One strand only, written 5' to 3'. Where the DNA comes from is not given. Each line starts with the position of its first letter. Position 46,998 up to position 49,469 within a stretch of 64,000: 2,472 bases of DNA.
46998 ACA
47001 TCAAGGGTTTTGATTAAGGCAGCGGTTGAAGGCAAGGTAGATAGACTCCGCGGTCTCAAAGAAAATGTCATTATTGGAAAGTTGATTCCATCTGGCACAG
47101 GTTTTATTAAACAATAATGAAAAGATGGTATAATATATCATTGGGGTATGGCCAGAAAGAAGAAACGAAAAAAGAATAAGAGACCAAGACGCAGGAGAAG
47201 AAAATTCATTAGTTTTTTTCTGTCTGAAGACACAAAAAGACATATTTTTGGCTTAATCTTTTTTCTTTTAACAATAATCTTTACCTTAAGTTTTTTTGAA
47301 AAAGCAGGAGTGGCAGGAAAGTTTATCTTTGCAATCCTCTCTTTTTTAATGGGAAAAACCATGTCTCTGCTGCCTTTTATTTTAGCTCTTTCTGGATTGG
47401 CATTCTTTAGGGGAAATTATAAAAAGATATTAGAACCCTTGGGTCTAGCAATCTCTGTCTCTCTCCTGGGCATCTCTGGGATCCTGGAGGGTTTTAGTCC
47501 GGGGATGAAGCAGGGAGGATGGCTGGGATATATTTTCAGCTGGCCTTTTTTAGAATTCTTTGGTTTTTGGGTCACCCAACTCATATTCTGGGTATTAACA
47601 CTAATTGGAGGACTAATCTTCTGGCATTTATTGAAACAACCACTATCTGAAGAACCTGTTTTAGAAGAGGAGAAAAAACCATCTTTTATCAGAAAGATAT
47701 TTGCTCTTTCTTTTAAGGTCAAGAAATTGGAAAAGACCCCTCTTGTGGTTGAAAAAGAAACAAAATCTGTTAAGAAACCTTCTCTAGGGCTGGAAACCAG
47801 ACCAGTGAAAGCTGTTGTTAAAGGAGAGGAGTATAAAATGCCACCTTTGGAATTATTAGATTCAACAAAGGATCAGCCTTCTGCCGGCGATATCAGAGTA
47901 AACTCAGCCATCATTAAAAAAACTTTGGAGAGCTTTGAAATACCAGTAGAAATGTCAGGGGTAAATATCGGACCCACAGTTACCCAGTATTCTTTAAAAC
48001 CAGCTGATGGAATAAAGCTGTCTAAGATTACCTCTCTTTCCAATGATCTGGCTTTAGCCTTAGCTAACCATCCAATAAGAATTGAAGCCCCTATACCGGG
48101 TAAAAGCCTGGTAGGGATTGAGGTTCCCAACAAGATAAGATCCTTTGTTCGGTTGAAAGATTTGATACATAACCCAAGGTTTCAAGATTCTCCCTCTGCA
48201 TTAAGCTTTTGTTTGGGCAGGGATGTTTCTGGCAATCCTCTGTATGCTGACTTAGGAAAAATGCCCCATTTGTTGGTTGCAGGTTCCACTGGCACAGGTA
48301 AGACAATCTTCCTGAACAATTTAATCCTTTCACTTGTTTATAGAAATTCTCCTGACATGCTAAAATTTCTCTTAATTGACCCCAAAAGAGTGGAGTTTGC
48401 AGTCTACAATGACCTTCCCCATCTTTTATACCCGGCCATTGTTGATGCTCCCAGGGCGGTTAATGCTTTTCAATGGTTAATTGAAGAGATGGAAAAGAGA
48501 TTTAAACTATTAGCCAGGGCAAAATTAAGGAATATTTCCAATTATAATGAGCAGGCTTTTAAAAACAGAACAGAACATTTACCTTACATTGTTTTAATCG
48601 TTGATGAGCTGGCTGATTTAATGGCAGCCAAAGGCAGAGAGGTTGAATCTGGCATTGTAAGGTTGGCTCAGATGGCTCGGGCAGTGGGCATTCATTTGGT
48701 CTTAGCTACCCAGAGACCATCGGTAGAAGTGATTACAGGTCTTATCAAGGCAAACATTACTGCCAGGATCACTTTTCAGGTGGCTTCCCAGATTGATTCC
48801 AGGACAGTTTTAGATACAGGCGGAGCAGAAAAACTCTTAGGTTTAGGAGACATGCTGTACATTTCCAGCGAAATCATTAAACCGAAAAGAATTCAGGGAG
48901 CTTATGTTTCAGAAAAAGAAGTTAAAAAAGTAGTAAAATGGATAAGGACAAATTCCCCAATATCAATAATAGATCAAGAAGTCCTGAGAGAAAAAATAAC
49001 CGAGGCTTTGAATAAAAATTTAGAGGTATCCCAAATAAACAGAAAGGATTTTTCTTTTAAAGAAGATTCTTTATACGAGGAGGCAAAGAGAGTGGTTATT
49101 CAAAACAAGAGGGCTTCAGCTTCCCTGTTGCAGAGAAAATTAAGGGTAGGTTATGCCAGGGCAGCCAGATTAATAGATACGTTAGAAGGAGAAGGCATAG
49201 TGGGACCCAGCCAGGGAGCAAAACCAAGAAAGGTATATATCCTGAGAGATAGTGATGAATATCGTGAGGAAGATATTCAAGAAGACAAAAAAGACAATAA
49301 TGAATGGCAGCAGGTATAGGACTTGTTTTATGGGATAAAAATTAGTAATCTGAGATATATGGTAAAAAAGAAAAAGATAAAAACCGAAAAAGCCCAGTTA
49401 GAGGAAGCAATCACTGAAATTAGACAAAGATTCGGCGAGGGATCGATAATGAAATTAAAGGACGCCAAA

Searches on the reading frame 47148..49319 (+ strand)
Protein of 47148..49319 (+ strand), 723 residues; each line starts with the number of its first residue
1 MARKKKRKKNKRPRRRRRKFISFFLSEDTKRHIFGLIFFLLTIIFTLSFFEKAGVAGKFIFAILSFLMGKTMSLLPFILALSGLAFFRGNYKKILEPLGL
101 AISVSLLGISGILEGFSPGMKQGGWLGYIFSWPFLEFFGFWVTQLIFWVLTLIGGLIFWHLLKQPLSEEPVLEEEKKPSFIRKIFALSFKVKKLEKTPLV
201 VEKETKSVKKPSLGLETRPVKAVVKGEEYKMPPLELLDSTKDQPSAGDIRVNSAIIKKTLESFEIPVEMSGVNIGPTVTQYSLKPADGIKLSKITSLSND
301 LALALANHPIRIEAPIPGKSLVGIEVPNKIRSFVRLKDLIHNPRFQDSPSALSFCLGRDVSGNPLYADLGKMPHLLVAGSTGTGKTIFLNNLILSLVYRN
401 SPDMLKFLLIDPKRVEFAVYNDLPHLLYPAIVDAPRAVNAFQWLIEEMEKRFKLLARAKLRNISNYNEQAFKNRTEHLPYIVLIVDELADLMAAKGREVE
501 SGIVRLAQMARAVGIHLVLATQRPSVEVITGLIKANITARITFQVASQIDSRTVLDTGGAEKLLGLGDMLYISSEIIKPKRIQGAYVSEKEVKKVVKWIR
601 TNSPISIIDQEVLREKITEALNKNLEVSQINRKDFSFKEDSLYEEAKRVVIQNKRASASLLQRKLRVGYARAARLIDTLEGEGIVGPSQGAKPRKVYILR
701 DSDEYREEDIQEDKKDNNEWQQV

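Call 7: search_protein_families(library=pfam, proteins=[window:47148-49319:+], max_evalue=0.01)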
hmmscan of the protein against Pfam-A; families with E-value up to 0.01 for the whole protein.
window:47148-49319:+ (723 aa): 7 families
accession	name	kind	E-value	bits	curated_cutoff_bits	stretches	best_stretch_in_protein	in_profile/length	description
PF01580.24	FtsK_SpoIIIE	-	1.6e-59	201.5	24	1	336-526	2-221/221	FtsK/SpoIIIE family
PF17854.6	FtsK_alpha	-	1.2e-29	102.9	22.9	1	231-328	1-101/101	FtsK alpha domain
PF09397.16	FtsK_gamma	-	2.3e-27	94.9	30.6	1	639-698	3-62/63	Ftsk gamma domain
PF01935.23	DUF87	-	3.1e-05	24.6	23.2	1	362-503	11-115/220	Helicase HerA, central domain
PF04665.18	Pox_A32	-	0.0019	18.1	22.8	1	374-545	15-157/242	Poxvirus A32 protein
PF05621.17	TniB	-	0.0031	17.4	22.4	0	454-529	94-169/189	Bacterial TniB protein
PF13401.12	AAA_22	-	0.0067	17.2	27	0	374-523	7-124/130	AAA domain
